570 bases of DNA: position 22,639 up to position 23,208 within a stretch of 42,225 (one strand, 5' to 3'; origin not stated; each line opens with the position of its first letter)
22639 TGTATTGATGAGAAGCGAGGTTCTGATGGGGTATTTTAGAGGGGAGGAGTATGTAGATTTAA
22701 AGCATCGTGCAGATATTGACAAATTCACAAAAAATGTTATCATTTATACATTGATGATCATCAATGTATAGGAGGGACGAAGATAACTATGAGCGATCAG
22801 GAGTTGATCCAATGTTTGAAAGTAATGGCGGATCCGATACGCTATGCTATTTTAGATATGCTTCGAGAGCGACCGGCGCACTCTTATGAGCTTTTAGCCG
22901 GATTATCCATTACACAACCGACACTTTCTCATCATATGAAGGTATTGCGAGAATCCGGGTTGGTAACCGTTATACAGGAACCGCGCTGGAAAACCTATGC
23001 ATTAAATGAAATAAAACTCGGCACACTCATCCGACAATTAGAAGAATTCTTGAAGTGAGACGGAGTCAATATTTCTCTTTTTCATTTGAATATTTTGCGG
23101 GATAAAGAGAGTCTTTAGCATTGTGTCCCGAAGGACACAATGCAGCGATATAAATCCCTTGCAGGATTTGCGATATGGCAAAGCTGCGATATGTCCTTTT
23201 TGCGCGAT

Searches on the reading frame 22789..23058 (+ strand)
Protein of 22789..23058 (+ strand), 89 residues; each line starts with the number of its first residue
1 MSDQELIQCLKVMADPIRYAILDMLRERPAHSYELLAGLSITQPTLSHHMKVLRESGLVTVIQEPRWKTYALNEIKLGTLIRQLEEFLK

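Call 8: search_protein_families(library=pfam, proteins=[window:22789-23058:+], max_evalue=0.01)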
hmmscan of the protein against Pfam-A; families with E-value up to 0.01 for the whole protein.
window:22789-23058:+ (89 aa): 5 families
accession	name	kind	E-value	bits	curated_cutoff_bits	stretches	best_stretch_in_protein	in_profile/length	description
PF01022.26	HTH_5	-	1.5e-13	50.8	22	1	15-60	1-46/47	Bacterial regulatory protein, arsR family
PF12840.13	HTH_20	-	3.3e-13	49.8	27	1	13-62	1-51/51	Helix-turn-helix domain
PF12802.13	MarR_2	-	0.00013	22.5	27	1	16-65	5-56/61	MarR family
PF25213.1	HVO_A0261_N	-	0.00015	22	35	1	17-60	12-55/86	HVO_A0261 N-terminal domain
PF13412.12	HTH_24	-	0.00049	20.1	21.9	1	15-60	2-48/48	Winged helix-turn-helix DNA-binding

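Call 9: search_protein_families(library=ncbifam, proteins=[window:22789-23058:+], max_evalue=0.01)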
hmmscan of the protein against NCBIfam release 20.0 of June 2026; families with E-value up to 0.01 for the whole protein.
window:22789-23058:+ (89 aa): 11 families
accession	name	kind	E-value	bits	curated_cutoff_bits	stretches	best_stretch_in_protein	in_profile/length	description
NF033788.1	HTH_metalloreg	subfamily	6.1e-19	67.6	55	1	8-77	3-73/77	metalloregulator ArsR/SmtB family transcription factor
NF033789.1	repress_SdpR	subfamily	7.5e-14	51.4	100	1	10-83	2-75/79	autorepressor SdpR family transcription factor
NF040642.1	sulf_sens_BigR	equivalog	2.1e-10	40.5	155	1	4-85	8-89/95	sulfite-sensing transcriptional repressor BigR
NF047906.1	CdPbTransRegCmtR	equivalog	3.9e-10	39.6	150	1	11-84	16-89/104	Cd(II)/Pb(II)-sensing metalloregulatory transcriptional regulator CmtR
NF045707.1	Dbac_1936_reg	equivalog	1.7e-08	34.4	115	1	9-86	10-87/99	ArsR/SmtB-type metalloregulator TsoR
NF053755.1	MsvR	equivalog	2.8e-08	33.7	220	1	10-82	7-82/236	transcriptional factor MsvR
NF007528.0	PRK10141.1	subfamily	3.8e-08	33.2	97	1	6-73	6-74/117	metalloregulator ArsR/SmtB family transcription factor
NF041413.1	ArsR_Rv2640c_fam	equivalog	1.2e-07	32.1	155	1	7-61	33-90/118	Rv2640c family ArsR-like transcriptional regulator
NF053602.1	Phr_regulator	exception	7.6e-05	22.3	320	1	8-76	4-74/191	heat shock transcription regulator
NF005061.0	PRK06474.1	equivalog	0.001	19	121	1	10-71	5-74/178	hypothetical protein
NF052532.1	TransRegPagRBaca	equivalog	0.0079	16.3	170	1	7-55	18-67/99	transcriptional repressor PagR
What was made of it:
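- On ArsR/SmtB family transcriptional repressor: NCBIfam HTH_metalloreg 67.6 bits against a cut-off of 55 (call 9).
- Checked: The gene is ArsR/SmtB (Pfam HTH_5 1.5e-13, NCBIfam HTH_metalloreg 6e-19; calls 8, 9) with one Cys (C9).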

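Call 12: find_encoding_contigs(protein=window:22789-23058:+, flank=6000, max_places=10)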
Protein window:22789-23058:+ (89 aa): no gene with exactly this product is on record in the collection.

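Call 14: find_homologous_proteins(query=window:22789-23058:+, max_evalue=0.00001)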
Query window:22789-23058:+ (89 aa): 141 proteins with E <= 0.00001 among 157 candidates; the best 120 are listed.
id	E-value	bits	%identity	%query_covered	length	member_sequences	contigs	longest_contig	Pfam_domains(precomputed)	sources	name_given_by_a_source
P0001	1.1e-50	187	100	100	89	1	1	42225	PF12840.14,PF01022.27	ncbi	-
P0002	3.4e-44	166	87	100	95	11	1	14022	PF12840.14,PF01022.27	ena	-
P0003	5.1e-43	162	87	100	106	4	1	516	PF12840.14,PF01022.27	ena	-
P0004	8.6e-32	127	65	97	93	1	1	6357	PF12840.14,PF01022.27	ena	-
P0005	2.7e-31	125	65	100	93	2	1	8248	PF12840.14,PF01022.27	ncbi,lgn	-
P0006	1.3e-11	62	48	90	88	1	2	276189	PF12840.14,PF01022.27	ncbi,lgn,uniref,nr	ncbi:ArsR/SmtB family transcription factor [Anaerovorax odorimutans]|uniref:ArsR/SmtB family transcr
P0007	3.4e-11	61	45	90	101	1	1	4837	PF12840.14,PF01022.27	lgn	-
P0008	7.3e-11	60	47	88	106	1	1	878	PF12840.14,PF01022.27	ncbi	-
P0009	1.0e-10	60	48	75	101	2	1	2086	PF12840.14,PF01022.27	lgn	-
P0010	1.5e-10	59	48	75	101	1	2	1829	PF12840.14,PF01022.27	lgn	-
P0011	1.6e-10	59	41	96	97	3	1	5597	PF12840.14,PF01022.27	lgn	-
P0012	2.9e-10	58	41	97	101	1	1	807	PF12840.14,PF01022.27,PF13601.13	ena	-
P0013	5.2e-10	57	47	82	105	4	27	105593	PF12840.14,PF01022.27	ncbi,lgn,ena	-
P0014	5.6e-10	57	38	98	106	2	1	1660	PF12840.14,PF01022.27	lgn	-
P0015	8.6e-10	57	45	84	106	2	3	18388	PF12840.14,PF01022.27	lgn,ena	-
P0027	3.0e-9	55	40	96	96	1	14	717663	PF12840.14,PF01022.27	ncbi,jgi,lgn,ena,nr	ncbi:MAG: metalloregulator ArsR/SmtB family transcription factor [Candidatus Methanomethylophilus sp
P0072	1.0e-7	50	41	89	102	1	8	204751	PF12840.14,PF01022.27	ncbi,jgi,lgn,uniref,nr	ncbi:ArsR/SmtB family transcription factor [Sinanaerobacter chloroacetimidivorans]|jgi:ArsR family t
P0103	5.4e-7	48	43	72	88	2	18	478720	PF12840.14,PF13412.13,PF01022.27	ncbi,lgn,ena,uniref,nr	ncbi:metalloregulator ArsR/SmtB family transcription factor [Paraeggerthella hongkongensis]|uniref:A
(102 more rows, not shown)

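Call 15: find_encoding_contigs(protein=P0002, flank=8000, max_places=6)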
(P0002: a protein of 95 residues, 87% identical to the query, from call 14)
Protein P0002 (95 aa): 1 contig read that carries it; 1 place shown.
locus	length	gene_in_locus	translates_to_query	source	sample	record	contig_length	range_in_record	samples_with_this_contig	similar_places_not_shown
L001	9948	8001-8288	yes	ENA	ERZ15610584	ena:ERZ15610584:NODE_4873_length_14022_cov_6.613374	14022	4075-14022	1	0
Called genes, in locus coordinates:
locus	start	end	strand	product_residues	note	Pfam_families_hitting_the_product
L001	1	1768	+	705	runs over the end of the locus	PF01926:MMR_HSR1, PF02421:FeoB_N, PF17910:FeoB_Cyto, PF07670:Gate, PF07664:FeoB_C, PF07670:Gate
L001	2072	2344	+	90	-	PF24034:DUF7343 (weak), PF01022:HTH_5, PF12840:HTH_20, PF13412:HTH_24 (faint)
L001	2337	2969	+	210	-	PF07853:DUF1648, PF13630:SdpI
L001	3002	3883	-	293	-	PF00288:GHMP_kinases_N, PF08544:GHMP_kinases_C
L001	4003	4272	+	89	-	PF01842:ACT, PF13291:ACT_4 (weak), PF13740:ACT_6, PF22629:ACT_AHAS_ss (weak)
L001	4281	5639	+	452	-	PF05167:DUF711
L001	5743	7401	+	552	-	-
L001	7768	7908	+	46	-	-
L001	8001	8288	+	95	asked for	PF01022:HTH_5, PF12840:HTH_20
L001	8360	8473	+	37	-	-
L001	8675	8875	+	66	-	-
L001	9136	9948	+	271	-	?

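Call 16: find_encoding_contigs(protein=P0004, flank=8000, max_places=6)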
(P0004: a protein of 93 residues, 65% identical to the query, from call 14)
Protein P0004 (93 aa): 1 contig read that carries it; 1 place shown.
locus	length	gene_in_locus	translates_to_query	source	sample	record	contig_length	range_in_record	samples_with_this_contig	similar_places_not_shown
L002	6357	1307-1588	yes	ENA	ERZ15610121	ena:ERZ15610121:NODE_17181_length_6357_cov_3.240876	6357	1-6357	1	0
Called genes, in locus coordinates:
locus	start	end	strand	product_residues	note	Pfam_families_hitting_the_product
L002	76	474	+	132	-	PF09719:C_GCAxxG_C_C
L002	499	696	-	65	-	-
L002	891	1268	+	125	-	-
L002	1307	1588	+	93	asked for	PF01022:HTH_5, PF12840:HTH_20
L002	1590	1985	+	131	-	PF00383:dCMP_cyt_deam_1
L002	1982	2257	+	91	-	-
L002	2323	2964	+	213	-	PF01764:Lipase_3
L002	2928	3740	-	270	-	PF12833:HTH_18, PF00165:HTH_AraC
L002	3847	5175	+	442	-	PF01120:Alpha_L_fucos, PF14871:GHL6 (weak)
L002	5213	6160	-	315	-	PF00389:2-Hacid_dh, PF13478:XdhC_C (faint), PF02826:2-Hacid_dh_C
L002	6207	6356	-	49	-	?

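Call 17: find_encoding_contigs(protein=P0005, flank=8000, max_places=6)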
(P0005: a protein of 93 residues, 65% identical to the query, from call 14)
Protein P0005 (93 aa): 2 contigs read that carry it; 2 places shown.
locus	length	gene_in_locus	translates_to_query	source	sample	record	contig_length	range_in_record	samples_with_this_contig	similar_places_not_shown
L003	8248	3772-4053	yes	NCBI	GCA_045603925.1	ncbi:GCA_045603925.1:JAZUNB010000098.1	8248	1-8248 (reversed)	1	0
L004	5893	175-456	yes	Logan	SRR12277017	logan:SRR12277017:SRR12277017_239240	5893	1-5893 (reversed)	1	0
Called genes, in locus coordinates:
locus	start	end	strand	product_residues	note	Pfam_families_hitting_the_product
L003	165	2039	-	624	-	PF02449:Glyco_hydro_42 (weak)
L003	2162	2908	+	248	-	PF00165:HTH_AraC (weak), PF12833:HTH_18, PF00165:HTH_AraC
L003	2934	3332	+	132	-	PF09719:C_GCAxxG_C_C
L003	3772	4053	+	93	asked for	PF01022:HTH_5, PF12840:HTH_20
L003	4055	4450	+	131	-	PF00383:dCMP_cyt_deam_1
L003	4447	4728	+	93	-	-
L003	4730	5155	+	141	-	-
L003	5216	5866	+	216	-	PF01764:Lipase_3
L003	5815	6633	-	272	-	PF00165:HTH_AraC (weak), PF12833:HTH_18, PF00165:HTH_AraC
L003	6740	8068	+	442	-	PF01120:Alpha_L_fucos, PF14871:GHL6 (weak)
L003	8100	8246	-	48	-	?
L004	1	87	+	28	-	?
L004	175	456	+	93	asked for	PF01022:HTH_5, PF12840:HTH_20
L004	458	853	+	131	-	PF00383:dCMP_cyt_deam_1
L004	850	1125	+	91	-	-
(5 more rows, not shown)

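Call 38: search_solved_structures(query=window:22789-23058:+, max_evalue=0.001, show_alignments=2)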
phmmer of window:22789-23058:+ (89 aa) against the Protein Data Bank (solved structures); distinct sequences matched with E-value up to 0.001: 16.
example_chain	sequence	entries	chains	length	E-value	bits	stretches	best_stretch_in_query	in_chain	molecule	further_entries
3jth_A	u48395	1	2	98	4.7e-07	33.4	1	6-84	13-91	Transcription activator HlyU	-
5znx_A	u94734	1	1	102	5.3e-07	33.3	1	6-84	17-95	Transcriptional activator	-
3pqj_A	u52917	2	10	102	1.3e-06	32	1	5-84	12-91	Biofilm growth-associated repressor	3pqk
8qkf_A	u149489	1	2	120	2.9e-06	30.9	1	8-74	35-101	ArsR family transcriptional regulator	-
2jsc_A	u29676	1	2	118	3.3e-06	30.7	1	5-84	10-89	Transcriptional regulator Rv1994c/MT2050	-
6j0e_A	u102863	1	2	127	6.2e-06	29.9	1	7-67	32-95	Arsenic responsive repressor ArsR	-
7p6f_AAA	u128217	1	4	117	8.1e-06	29.5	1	7-81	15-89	Transcriptional regulator SrnR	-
4k2e_A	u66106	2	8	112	1.3e-05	28.8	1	6-84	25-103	Transcriptional activator HlyU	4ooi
2lkp_A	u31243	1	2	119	2.5e-05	28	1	6-81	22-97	HTH-type transcriptional regulator NmtR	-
3f6v_A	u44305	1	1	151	0.00016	25.4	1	7-80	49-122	Possible transcriptional regulator, ArsR family protein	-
4ggg_A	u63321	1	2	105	0.00039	24.1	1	6-84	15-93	Repressor protein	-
1r1u_A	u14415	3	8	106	0.00041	24.1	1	6-84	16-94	repressor protein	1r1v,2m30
2kjb_A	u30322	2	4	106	0.00041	24.1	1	6-84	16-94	CzrA protein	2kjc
6cdb_A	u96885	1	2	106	0.00041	24.1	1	6-84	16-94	ArsR family transcriptional regulator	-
3f6o_A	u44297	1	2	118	0.00047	23.9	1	8-74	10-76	Probable transcriptional regulator, ArsR family protein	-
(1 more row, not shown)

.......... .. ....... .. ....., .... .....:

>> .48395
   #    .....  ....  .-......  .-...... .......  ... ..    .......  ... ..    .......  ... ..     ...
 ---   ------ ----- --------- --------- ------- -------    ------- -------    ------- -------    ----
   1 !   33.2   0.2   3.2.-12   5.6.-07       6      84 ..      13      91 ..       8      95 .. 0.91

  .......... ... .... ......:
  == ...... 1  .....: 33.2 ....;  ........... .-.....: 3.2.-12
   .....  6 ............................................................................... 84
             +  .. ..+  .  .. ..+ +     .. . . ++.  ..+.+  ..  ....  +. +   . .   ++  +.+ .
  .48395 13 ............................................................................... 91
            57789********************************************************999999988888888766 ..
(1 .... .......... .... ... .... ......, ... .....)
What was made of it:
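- On ArsR/SmtB family transcriptional repressor: PDB relatives include HlyU, BigR, ArsR, NmtR and CzrA (call 38).
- Closest known: ArsR/SmtB autorepressors with a 12-2-12-type palindromic operator. Same: Same fold and family (calls 8, 9, 38).
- The gene belongs to the ArsR family (calls 8, 9, 38).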

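Call 40: find_encoding_contigs(protein=P0006, flank=2500, max_places=2)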
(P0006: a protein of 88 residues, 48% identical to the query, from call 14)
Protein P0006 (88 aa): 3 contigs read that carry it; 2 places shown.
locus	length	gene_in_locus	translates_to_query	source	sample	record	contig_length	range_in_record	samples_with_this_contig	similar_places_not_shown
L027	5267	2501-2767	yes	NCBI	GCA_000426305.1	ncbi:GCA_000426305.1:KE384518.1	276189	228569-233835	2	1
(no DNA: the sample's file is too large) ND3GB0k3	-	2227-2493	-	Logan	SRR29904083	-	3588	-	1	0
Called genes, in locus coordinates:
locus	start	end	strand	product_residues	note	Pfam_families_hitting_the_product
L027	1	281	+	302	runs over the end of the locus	PF02445:NadA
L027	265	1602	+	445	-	PF01946:Thi4 (faint), PF00890:FAD_binding_2, PF01266:DAO (weak), PF03486:HI0933_like, PF07992:Pyr_redox_2 (faint)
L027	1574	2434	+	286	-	PF02749:QRPTase_N, PF01729:QRPTase_C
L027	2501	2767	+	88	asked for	PF01022:HTH_5, PF12840:HTH_20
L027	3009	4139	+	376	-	PF01168:Ala_racemase_N, PF00842:Ala_racemase_C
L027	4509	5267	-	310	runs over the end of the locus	-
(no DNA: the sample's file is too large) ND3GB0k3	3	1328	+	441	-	?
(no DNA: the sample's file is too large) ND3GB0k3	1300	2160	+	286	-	PF02749:QRPTase_N, PF01729:QRPTase_C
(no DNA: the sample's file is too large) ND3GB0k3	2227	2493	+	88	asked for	PF01022:HTH_5, PF12840:HTH_20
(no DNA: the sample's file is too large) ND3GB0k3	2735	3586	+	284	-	?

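Call 41: find_encoding_contigs(protein=P0013, flank=2500, max_places=2)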
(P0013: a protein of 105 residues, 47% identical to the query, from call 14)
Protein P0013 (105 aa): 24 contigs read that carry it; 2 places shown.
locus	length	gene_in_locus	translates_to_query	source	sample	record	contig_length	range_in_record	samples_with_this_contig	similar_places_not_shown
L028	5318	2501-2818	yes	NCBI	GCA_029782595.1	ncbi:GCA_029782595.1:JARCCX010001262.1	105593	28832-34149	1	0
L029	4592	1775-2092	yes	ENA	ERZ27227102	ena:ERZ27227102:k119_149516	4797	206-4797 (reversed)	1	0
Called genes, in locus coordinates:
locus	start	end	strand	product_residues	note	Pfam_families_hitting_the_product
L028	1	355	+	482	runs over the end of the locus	PF00324:AA_permease, PF13520:AA_permease_2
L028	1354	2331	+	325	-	PF00078:RVT_1, PF00680:RdRP_1 (weak), PF08388:GIIM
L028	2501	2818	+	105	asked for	PF12840:HTH_20, PF01022:HTH_5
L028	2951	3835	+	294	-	PF03773:ArsP_1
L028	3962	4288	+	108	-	PF13192:Thioredoxin_3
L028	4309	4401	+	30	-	-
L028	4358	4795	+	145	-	PF01451:LMWPc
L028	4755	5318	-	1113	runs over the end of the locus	PF08447:PAS_3, PF13426:PAS_9 (faint), PF00990:GGDEF, PF00512:HisKA, PF02518:HATPase_c, PF13589:HATPase_c_3 (weak), PF00072:Response_reg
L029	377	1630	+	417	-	PF00078:RVT_1, PF00680:RdRP_1 (weak), PF08388:GIIM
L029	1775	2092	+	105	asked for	PF12840:HTH_20, PF01022:HTH_5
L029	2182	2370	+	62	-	-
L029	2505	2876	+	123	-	PF14198:TnpV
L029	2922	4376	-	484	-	PF04326:SLFN_AlbA_2, PF13749:HATPase_c_4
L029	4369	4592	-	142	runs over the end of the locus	?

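Call 46: list_cluster_members(proteins=[P0001, P0002, P0004, P0005])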
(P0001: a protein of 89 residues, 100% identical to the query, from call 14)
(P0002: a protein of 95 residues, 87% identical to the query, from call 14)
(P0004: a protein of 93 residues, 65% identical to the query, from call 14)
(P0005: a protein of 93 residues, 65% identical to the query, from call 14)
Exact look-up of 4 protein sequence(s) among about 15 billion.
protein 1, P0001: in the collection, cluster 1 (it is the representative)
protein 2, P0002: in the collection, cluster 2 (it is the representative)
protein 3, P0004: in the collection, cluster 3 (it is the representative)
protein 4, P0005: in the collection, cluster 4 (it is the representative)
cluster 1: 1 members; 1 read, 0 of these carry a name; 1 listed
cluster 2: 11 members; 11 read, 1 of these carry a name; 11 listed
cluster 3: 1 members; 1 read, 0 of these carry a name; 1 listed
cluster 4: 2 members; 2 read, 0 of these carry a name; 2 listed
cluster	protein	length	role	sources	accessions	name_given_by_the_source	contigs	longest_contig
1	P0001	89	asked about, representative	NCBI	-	-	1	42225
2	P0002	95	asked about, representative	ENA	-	-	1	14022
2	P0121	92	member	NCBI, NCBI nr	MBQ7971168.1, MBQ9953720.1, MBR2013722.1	MAG: winged helix-turn-helix transcriptional regulator [Clostridia bacterium] | winged helix-turn-helix transcriptional regulator [Clostridia bacterium]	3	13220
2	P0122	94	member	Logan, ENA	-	-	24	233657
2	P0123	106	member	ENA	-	-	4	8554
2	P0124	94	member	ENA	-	-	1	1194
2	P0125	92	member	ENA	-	-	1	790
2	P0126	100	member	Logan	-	-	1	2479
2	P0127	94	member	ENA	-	-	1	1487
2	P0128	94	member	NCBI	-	-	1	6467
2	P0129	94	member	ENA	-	-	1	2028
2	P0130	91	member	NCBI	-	-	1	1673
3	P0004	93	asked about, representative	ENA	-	-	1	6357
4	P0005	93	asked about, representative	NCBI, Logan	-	-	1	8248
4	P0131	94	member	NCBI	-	-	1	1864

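Call 47: find_encoding_contigs(protein=P0122, flank=10000, max_places=10)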
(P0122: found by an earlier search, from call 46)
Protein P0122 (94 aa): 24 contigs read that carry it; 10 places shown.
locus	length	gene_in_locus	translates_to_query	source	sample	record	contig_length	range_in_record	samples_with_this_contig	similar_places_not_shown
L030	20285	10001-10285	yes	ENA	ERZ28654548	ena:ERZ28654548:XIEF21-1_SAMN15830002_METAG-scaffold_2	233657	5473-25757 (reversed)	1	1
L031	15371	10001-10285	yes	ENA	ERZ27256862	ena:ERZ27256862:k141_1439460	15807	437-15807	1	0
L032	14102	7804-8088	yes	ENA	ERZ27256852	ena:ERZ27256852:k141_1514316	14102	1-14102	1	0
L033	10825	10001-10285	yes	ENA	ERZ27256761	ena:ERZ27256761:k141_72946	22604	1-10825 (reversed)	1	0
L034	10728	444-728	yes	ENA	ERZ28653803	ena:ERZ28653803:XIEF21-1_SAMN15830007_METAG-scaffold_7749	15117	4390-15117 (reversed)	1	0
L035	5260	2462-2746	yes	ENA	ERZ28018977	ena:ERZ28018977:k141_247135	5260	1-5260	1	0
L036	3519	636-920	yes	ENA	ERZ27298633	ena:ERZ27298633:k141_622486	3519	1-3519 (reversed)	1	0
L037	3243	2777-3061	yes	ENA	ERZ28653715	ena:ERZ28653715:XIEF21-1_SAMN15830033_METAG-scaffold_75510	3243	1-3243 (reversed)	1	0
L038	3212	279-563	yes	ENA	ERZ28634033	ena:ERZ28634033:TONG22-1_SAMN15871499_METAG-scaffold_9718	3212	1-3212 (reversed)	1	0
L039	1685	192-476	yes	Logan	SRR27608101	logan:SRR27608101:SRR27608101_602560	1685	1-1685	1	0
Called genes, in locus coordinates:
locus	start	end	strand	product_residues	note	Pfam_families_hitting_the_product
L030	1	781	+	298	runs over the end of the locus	PF13676:TIR_2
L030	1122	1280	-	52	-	-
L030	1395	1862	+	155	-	PF03703:bPH_2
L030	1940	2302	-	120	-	PF01325:Fe_dep_repress, PF12802:MarR_2 (weak), PF02742:Fe_dep_repr_C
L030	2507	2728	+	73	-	PF04023:FeoA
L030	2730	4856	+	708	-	PF01926:MMR_HSR1, PF02421:FeoB_N, PF17910:FeoB_Cyto, PF07670:Gate, PF07664:FeoB_C, PF07670:Gate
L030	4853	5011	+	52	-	PF12669:FeoB_associated (weak)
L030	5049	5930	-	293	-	PF00288:GHMP_kinases_N, PF08544:GHMP_kinases_C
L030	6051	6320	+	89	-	PF01842:ACT, PF13291:ACT_4 (weak), PF13740:ACT_6, PF22629:ACT_AHAS_ss (weak)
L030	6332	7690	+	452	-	PF05167:DUF711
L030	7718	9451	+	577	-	PF17389:Bac_rhamnosid6H, PF22422:MGH1-like_GH, PF03200:Glyco_hydro_63, PF01204:Trehalase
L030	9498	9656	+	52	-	-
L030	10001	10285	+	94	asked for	PF12840:HTH_20, PF01022:HTH_5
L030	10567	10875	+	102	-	PF12650:DUF3784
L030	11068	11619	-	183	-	-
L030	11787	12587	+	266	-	PF00497:SBP_bac_3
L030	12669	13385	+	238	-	PF00528:BPD_transp_1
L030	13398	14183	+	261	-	PF02463:SMC_N, PF09818:ABC_ATPase (faint), PF13175:AAA_15 (faint), PF00005:ABC_tran, PF13304:AAA_21 (weak)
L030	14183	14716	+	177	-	PF01812:5-FTHF_cyc-lig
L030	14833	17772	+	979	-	PF00005:ABC_tran, PF02463:SMC_N (weak), PF13304:AAA_21 (faint), PF02687:FtsX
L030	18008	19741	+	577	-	-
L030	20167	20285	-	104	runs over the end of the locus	-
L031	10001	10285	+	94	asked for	PF12840:HTH_20, PF01022:HTH_5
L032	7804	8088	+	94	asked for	PF12840:HTH_20, PF01022:HTH_5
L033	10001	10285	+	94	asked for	PF12840:HTH_20, PF01022:HTH_5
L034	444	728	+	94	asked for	PF12840:HTH_20, PF01022:HTH_5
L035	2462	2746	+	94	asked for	PF12840:HTH_20, PF01022:HTH_5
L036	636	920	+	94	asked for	PF12840:HTH_20, PF01022:HTH_5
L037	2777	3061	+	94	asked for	PF12840:HTH_20, PF01022:HTH_5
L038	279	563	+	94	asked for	PF12840:HTH_20, PF01022:HTH_5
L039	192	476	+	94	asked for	PF12840:HTH_20, PF01022:HTH_5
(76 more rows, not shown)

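Call 57: search_dna_similar(query=window:22789-23058:+, collection=plasmids, mode=protein, max_rows=10)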
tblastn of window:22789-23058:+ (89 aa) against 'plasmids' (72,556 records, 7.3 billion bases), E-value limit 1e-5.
Records with a match: 467; places in all: 511; records where one place covers at least 80% of the query: 363.
Best place of each record, by identity: <60% 467.
By first word of the organism name: Staphylococcus 163; Lactiplantibacillus 60; Bacillus 56; Streptomyces 22; Enterococcus 18; Listeria 11; Limosilactobacillus 8; Mycobacterium 7; Cereibacter 6; Lentilactobacillus 5; and 64 more.
By predicted mobility (MOB-suite, as given by PLSDB): mobilizable 253; non-mobilizable 171; conjugative 43.
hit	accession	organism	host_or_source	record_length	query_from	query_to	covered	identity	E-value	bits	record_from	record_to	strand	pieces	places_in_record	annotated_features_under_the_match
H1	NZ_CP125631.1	Limosilactobacillus oris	single cell,feces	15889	1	88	99%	44.3%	1e-13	71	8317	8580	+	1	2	metalloregulator ArsR/SmtB family transcription factor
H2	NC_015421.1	Lentilactobacillus buchneri NRRL B-30929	-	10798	4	88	96%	43.5%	8e-14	71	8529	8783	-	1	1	metalloregulator ArsR/SmtB family transcription factor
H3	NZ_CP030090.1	Limosilactobacillus reuteri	pig,cell culture,fresh intestinal feces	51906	1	88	99%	42.0%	3e-12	67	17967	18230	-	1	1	metalloregulator ArsR/SmtB family transcription factor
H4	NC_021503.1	Limosilactobacillus reuteri I5007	pigs,healthy weaning piglets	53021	1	88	99%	42.0%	3e-12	67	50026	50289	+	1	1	metalloregulator ArsR/SmtB family transcription factor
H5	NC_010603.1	Limosilactobacillus reuteri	-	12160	1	88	99%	42.0%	5e-12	66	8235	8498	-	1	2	metalloregulator ArsR/SmtB family transcription factor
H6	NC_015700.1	Limosilactobacillus reuteri SD2112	Homo sapiens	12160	1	88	99%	42.0%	5e-12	66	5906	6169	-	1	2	metalloregulator ArsR/SmtB family transcription factor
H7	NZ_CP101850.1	Xanthomonas oryzae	Oryza sativa,High altitude japonica ...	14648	1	88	99%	42.0%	8e-12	66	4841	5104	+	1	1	record has no annotation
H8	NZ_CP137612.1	Limosilactobacillus reuteri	Homo sapiens,cell culture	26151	1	88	99%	42.0%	8e-12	66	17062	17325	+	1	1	metalloregulator ArsR/SmtB family transcription factor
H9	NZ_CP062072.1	Ligilactobacillus salivarius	swine,cell culture,feces,feces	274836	4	88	96%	42.4%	6e-12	66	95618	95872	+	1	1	metalloregulator ArsR/SmtB family transcription factor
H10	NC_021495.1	Limosilactobacillus reuteri I5007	pigs,healthy weaning piglets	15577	4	88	96%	42.4%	8e-12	66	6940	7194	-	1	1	metalloregulator ArsR/SmtB family transcription factor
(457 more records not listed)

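Call 58: search_dna_similar(query=window:22789-23058:+, collection=phages, mode=protein, max_rows=10)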
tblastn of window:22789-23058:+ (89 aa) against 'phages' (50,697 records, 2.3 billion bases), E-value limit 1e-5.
Records with a match: 12; places in all: 14; records where one place covers at least 80% of the query: 9.
Best place of each record, by identity: <60% 12.
By first word of the organism name: Staphylococcus 4; Bacteriophage 4; Listeria 2; Enterococcus 1; Blautia 1.
By host as written in the record: - 4; Staphylococcus aureus 3; Listeria monocytogenes 2; Enterococcus faecalis 1; methicillin-resistant Staphylococcus aureus spa type t127 1; Blautia sp. 1.
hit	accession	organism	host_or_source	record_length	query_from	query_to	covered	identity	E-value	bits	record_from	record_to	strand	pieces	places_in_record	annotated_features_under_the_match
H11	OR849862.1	Staphylococcus phage SA 1298 Kay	Staphylococcus aureus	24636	1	85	96%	40.0%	1e-9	58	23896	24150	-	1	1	record has no annotation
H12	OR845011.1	Staphylococcus phage SA 1306 Kay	Staphylococcus aureus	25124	1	85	96%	40.0%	1e-9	58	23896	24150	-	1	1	record has no annotation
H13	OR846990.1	Listeria phage LM 4-11-1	Listeria monocytogenes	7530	6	87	92%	40.2%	6e-12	65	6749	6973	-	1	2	record has no annotation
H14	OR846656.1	Enterococcus phage Efs 1-1-1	Enterococcus faecalis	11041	6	87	92%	40.2%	6e-12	65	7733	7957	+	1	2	record has no annotation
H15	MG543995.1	Staphylococcus phage UPMK_1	methicillin-resistant Staphylococcus ...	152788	1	86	97%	37.2%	1e-6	50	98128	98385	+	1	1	arsenical resistance operon repressor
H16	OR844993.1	Staphylococcus phage SA 1306 Kay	Staphylococcus aureus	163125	1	86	97%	36.0%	4e-6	48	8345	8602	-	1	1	record has no annotation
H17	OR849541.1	Listeria phage LM 4-14-1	Listeria monocytogenes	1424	3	80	88%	39.2%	3e-9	57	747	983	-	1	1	record has no annotation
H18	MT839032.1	Bacteriophage sp.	human fecal samples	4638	1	74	83%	39.2%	5e-10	59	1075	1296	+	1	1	record has no annotation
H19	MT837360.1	Bacteriophage sp.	human fecal samples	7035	10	88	89%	34.2%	7e-8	53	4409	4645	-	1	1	record has no annotation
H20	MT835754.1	Bacteriophage sp.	human fecal samples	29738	3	72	79%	37.8%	4e-6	48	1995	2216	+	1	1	record has no annotation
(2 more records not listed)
